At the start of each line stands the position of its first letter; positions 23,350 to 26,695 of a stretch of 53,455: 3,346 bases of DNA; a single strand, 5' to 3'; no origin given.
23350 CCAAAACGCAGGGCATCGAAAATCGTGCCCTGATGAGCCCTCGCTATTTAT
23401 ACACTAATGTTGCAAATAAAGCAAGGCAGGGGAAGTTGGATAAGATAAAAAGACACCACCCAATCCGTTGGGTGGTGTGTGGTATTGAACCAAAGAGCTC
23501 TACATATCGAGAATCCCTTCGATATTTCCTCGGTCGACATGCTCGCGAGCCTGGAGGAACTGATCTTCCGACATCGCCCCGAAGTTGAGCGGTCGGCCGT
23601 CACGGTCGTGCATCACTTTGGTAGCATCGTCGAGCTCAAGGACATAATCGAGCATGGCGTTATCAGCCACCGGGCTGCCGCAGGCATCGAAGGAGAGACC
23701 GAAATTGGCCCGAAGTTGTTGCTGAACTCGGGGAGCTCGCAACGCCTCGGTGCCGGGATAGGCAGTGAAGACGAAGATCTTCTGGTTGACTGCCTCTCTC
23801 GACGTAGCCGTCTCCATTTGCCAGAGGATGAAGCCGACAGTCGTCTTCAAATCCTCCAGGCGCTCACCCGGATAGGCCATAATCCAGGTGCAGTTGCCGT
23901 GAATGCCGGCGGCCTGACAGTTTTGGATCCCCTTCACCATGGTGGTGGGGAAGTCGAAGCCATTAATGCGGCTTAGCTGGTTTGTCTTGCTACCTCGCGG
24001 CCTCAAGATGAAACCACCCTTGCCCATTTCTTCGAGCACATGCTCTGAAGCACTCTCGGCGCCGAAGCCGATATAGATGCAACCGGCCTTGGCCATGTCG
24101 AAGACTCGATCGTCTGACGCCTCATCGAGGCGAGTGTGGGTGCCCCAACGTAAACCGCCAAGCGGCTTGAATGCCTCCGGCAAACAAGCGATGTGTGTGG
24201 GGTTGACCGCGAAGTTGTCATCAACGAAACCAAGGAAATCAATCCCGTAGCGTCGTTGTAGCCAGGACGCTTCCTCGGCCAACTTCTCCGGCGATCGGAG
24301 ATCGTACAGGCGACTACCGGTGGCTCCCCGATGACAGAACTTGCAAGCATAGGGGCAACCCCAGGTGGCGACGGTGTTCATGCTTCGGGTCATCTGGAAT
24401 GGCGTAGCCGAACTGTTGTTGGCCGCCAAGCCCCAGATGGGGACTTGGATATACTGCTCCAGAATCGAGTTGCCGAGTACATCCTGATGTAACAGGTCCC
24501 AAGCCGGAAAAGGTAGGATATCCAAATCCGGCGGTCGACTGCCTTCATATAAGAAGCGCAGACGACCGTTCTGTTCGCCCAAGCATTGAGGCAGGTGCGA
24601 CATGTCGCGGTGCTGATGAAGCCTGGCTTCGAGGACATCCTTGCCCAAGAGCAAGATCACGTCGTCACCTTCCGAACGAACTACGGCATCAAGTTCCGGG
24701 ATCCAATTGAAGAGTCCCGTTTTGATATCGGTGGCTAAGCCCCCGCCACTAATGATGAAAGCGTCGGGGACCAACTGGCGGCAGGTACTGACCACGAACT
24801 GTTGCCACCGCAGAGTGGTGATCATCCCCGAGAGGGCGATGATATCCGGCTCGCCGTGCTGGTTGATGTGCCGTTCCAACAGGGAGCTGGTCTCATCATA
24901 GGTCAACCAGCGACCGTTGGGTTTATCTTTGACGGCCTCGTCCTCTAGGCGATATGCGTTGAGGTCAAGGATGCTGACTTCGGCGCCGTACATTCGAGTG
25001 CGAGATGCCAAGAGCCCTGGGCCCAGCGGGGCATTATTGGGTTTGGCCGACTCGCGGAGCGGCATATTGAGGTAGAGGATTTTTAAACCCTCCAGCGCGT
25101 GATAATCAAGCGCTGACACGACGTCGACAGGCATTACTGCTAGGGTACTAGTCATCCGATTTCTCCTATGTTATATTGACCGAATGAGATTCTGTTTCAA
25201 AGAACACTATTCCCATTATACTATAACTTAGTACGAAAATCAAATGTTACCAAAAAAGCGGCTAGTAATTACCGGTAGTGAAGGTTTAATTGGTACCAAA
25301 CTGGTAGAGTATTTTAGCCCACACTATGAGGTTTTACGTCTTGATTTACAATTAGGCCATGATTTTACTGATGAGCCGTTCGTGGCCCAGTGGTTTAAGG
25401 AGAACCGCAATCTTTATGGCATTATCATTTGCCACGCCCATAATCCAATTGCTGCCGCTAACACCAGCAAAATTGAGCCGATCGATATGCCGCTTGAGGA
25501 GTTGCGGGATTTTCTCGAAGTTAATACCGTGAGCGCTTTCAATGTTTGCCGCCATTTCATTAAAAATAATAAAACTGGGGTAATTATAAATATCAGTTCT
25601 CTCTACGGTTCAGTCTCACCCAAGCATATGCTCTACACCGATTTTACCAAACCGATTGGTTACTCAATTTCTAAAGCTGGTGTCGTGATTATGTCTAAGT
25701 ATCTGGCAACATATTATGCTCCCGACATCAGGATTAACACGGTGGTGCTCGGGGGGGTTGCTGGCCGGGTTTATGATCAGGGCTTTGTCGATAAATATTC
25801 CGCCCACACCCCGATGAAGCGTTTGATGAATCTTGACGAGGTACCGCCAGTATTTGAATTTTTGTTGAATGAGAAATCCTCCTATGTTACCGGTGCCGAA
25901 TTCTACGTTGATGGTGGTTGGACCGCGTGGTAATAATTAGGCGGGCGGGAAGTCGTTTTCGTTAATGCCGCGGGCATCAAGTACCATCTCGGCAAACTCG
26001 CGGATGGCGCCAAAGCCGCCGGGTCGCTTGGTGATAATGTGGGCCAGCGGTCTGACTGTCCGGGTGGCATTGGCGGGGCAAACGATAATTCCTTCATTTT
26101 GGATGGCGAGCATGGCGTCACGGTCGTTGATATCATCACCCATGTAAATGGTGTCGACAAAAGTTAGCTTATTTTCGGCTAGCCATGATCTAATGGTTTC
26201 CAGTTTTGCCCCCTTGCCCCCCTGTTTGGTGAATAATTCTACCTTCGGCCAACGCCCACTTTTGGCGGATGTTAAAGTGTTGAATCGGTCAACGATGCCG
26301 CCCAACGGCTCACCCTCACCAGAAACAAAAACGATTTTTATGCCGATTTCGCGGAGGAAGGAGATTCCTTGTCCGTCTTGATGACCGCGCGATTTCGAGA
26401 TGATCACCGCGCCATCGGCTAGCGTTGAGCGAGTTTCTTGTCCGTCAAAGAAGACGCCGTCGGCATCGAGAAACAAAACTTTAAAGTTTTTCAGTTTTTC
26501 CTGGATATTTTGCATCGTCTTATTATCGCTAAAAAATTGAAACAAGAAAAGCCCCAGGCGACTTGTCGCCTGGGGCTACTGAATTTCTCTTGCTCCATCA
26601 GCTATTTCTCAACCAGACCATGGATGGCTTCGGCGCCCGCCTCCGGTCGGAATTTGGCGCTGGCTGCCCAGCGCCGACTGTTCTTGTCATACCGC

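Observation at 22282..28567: Inverted, diverged duplication of an uncharacterised gene set (A, B, C) framing a B12-radical-SAM gene in the middle of the glycan locus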

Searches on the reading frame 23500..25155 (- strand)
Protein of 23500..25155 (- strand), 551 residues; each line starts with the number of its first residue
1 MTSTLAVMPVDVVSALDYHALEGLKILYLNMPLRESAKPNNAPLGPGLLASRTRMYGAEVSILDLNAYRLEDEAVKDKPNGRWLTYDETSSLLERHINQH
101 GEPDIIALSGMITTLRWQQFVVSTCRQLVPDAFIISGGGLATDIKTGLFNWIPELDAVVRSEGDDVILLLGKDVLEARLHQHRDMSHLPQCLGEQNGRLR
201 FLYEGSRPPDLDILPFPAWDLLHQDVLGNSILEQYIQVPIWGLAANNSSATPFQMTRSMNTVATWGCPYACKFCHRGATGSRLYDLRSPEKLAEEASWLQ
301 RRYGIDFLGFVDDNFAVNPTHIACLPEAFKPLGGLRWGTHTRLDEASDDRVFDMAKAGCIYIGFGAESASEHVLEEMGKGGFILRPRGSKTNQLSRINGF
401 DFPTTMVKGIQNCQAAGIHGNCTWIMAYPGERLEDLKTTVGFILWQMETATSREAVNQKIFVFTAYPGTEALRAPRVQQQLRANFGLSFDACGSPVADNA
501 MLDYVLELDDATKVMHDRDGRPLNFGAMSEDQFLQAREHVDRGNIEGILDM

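Call 11: search_protein_families(library=pfam, max_evalue=0.1, proteins=[window:23500-25155:-])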
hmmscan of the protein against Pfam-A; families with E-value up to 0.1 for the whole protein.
window:23500-25155:- (551 aa): 2 families
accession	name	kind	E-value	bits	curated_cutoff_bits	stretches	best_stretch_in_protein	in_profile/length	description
PF04055.27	Radical_SAM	-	1.1e-14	55.4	29.5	1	266-442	6-165/166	Radical SAM superfamily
PF02310.24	B12-binding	-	4.4e-06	27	32.1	1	43-166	14-116/121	B12 binding domain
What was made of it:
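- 23500..25155 (-): B12-binding radical SAM enzyme. This is a pathway gene, not part of the repeat. PF04055 and PF02310 (call 11).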

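Call 12: search_protein_families(library=ncbifam, max_evalue=0.1, proteins=[window:23500-25155:-])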
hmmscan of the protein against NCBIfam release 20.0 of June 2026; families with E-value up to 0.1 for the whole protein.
window:23500-25155:- (551 aa): 17 families
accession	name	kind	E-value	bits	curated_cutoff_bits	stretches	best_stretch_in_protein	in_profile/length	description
NF050148.1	rSAM_ApyD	equivalog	2.2e-22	79.2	750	2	262-471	203-389/645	RiPP biosynthesis radical SAM protein ApyD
TIGR02026.1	BchE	equivalog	5.7e-20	71.6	481.35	2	264-383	200-322/497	magnesium-protoporphyrin IX monomethyl ester anaerobic oxidative cyclase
NF038361.1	rSAM_Sden_1168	equivalog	3.4e-14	52.3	575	1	42-377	84-401/560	Sden_1168 family B12-binding radical SAM P-methyltransferase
TIGR04479.1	bcpD_PhpK_rSAM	subfamily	9.1e-14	50.7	600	1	253-443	236-406/504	PhpK family radical SAM P-methyltransferase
NF033712.0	B12_rSAM_KedN5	subfamily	2.7e-12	45.7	700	2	93-217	53-176/624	KedN5 family methylcobalamin-dependent radical SAM C-methyltransferase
TIGR03975.1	rSAM_ocin_1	subfamily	2.1e-11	43.1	281.85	1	101-380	127-384/606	RiPP maturation radical SAM C-methyltransferase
TIGR03471.1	HpnJ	equivalog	6.7e-11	41.7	577.6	1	261-472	200-384/472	hopanoid biosynthesis associated radical SAM protein HpnJ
TIGR04072.2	rSAM_ladder_B12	equivalog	1.7e-08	33.6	360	1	259-380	181-303/443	lipid biosynthesis B12-binding/radical SAM protein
TIGR04385.1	B12_rSAM_cofa1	equivalog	6.7e-08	32.2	450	1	260-379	197-317/438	B12 lower ligand biosynthesis radical SAM protein BzaD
TIGR04295.1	B12_rSAM_oligo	hypoth_equivalog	1.6e-07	30.3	400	1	258-378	200-313/422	TIGR04295 family B12-binding domain-containing radical SAM protein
NF033070.1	rSAM_AprD4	equivalog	2.8e-07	29.8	500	1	256-371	194-310/456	AprD4 family radical SAM diol-dehydratase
TIGR04013.1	B12_SAM_MJ_1487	hypoth_equivalog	5.8e-07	28.7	251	1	260-301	153-194/382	TIGR04013 family B12-binding domain/radical SAM domain-containing protein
TIGR04367.1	HpnR_B12_rSAM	equivalog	8.1e-06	24.6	650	1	264-302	192-230/490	hopanoid C-3 methylase HpnR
TIGR04014.1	B12_SAM_MJ_0865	equivalog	0.00056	18.8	360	1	361-443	271-333/434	methyl-coenzyme M reductase glutamine C-methyltransferase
NF040542.1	rSAM_RCCLKC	equivalog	0.014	14.5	450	0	261-379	183-303/423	arsinothricin biosynthesis radical SAM protein ArsL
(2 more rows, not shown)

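Call 23: search_protein_families(library=padloc, max_evalue=0.1, proteins=[window:23500-25155:-])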
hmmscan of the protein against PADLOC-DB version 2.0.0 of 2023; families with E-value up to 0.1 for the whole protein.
window:23500-25155:- (551 aa): 1 family
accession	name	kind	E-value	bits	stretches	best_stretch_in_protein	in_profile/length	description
PDLC04689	PDC-M51A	-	0.00062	16.7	0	265-300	191-227/420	-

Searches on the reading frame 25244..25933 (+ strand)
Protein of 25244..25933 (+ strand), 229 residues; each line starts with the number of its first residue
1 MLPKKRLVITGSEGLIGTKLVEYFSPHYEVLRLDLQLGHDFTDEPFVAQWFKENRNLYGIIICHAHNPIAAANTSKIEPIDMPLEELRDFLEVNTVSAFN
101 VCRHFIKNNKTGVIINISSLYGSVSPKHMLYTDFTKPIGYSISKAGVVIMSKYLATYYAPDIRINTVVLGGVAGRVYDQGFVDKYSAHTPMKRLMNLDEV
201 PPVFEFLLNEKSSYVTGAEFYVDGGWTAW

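Call 11: search_protein_families(library=pfam, max_evalue=0.1, proteins=[window:25244-25933:+])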
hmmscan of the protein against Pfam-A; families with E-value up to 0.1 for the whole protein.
window:25244-25933:+ (229 aa): 5 families
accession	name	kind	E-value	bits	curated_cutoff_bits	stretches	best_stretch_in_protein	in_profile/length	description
PF13561.12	adh_short_C2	-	2.7e-25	89.8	27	1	38-227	49-236/236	Enoyl-(Acyl carrier protein) reductase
PF00106.31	adh_short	-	7.2e-12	45.6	26.6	1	80-173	94-183/195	short chain dehydrogenase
PF01370.27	Epimerase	-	0.00012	22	20.9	1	8-170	2-170/240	NAD dependent epimerase/dehydratase family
PF20274.4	cREC_REC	-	0.042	15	27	1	26-74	31-82/88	Cyclic-phosphate processing Receiver domain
PF04321.23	RmlD_sub_bind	-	0.063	12.8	27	0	6-67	2-62/287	RmlD substrate binding domain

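Call 12: search_protein_families(library=ncbifam, max_evalue=0.1, proteins=[window:25244-25933:+])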
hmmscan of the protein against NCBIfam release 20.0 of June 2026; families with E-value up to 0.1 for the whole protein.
window:25244-25933:+ (229 aa): 168 families (the best 25 are shown)
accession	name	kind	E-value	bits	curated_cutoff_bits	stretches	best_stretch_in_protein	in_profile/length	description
NF006619.0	PRK09186.1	equivalog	5.2e-31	108.2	255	1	40-227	63-255/256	oxidoreductase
NF005559.1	PRK07231.1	subfamily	4.2e-20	72.3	215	1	74-227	92-248/249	glucose 1-dehydrogenase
NF050062.1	FlagModPtmA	equivalog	2.6e-19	69.8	350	1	91-227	114-255/256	flagellin modification protein PtmA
NF005067.0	PRK06484.1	equivalog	3.6e-19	68.7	713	1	40-228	63-253/524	short chain dehydrogenase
NF004774.0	PRK06114.1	equivalog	4.8e-19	68.7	360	1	70-229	103-262/262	SDR family oxidoreductase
NF009466.0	PRK12826.1-2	subfamily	1.9e-18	66.8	222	1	81-226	100-244/248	3-oxoacyl-ACP reductase FabG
NF009464.0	PRK12824.1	subfamily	4.3e-18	65.9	269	1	81-226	98-242/245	3-oxoacyl-ACP reductase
TIGR01830.1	3oxo_ACP_reduc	equivalog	5.8e-18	65.5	297.75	1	80-225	93-237/239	3-oxoacyl-[acyl-carrier-protein] reductase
NF006693.0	PRK09242.1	equivalog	1e-17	64.2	328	1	47-228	79-255/258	SDR family oxidoreductase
NF006070.0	PRK08213.1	subfamily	3e-17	63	279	1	79-228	105-258/259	gluconate 5-dehydrogenase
NF006493.1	PRK08936.1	subfamily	4.7e-17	62.1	420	1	75-228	97-252/261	glucose-1-dehydrogenase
NF004713.0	PRK06057.1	equivalog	2.2e-16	60.1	404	1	39-227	60-250/257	3-oxoacyl-ACP reductase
NF049979.1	AlphHSDSHdhA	equivalog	2.3e-16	60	350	1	86-227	106-247/258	7alpha-hydroxysteroid dehydrogenase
NF006132.0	PRK08277.1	subfamily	3.6e-16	59.4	281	1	77-229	118-277/280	D-mannonate oxidoreductase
NF004199.0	PRK05653.1-4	equivalog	4.3e-16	59.2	301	1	79-226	99-245/247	3-oxoacyl-ACP reductase FabG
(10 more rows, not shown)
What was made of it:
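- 25244..26545 (.): SDR (25244-25933, plus strand) and KdsC/KDN-9-P-phosphatase-like HAD hydrolase (25937-26545, minus strand). Both are pathway genes. Calls 11 and 12.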

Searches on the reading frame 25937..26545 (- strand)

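Call 11: search_protein_families(library=pfam, max_evalue=0.1, proteins=[window:25937-26545:-])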
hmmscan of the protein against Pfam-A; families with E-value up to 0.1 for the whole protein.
window:25937-26545:- (202 aa): 1 family
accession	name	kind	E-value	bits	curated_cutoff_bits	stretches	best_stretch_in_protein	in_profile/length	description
PF08282.18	Hydrolase_3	-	0.0047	17.1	20.9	1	87-173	164-244/255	haloacid dehalogenase-like hydrolase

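Call 12: search_protein_families(library=ncbifam, max_evalue=0.1, proteins=[window:25937-26545:-])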
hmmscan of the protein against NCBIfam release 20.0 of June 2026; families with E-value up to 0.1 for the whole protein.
window:25937-26545:- (202 aa): 11 families
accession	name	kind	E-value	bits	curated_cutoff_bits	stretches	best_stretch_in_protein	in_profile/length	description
NF058599.1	KDN-9-PPhBT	equivalog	1.7e-16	60.8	180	1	22-190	3-151/152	3-deoxy-D-glycero-D-galacto-nonulopyranosonate 9-phosphatase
NF007019.0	PRK09484.1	equivalog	5.8e-16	58.7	208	1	11-193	15-177/187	3-deoxy-manno-octulosonate-8-phosphatase KdsC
TIGR01670.1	KdsC-phosphatas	subfamily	2.6e-15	56.7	106.95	1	22-191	2-151/154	3-deoxy-D-manno-octulosonate 8-phosphate phosphatase, YrbI family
TIGR02726.1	phenyl_P_delta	equivalog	1.7e-12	47.8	281.95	1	16-193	2-159/169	phenylphosphate carboxylase subunit delta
NF002245.0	PRK01158.1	equivalog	4.6e-06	26.1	198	1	111-186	158-227/233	phosphoglycolate phosphatase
TIGR00099.1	Cof-subfamily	subfamily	2.2e-05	24.2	137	1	9-174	83-246/256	Cof-type HAD-IIB family hydrolase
TIGR01487.1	Pglycolate_arch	equivalog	0.002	18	122.75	1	127-179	161-210/215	phosphoglycolate phosphatase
TIGR01662.1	HAD-SF-IIIA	subfamily_domain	0.003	17.7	44.6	1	22-146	1-129/141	HAD-IIIA family hydrolase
TIGR01488.1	HAD-SF-IB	subfamily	0.0035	17.3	45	1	112-146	141-175/177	HAD-IB family phosphatase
TIGR01482.1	SPP-subfamily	subfamily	0.013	15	107.15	1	102-186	141-219/225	sucrose-phosphate phosphatase subfamily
NF005968.0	PRK08057.1-2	equivalog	0.049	13.3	231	0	149-188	22-61/248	cobalt-precorrin-6A reductase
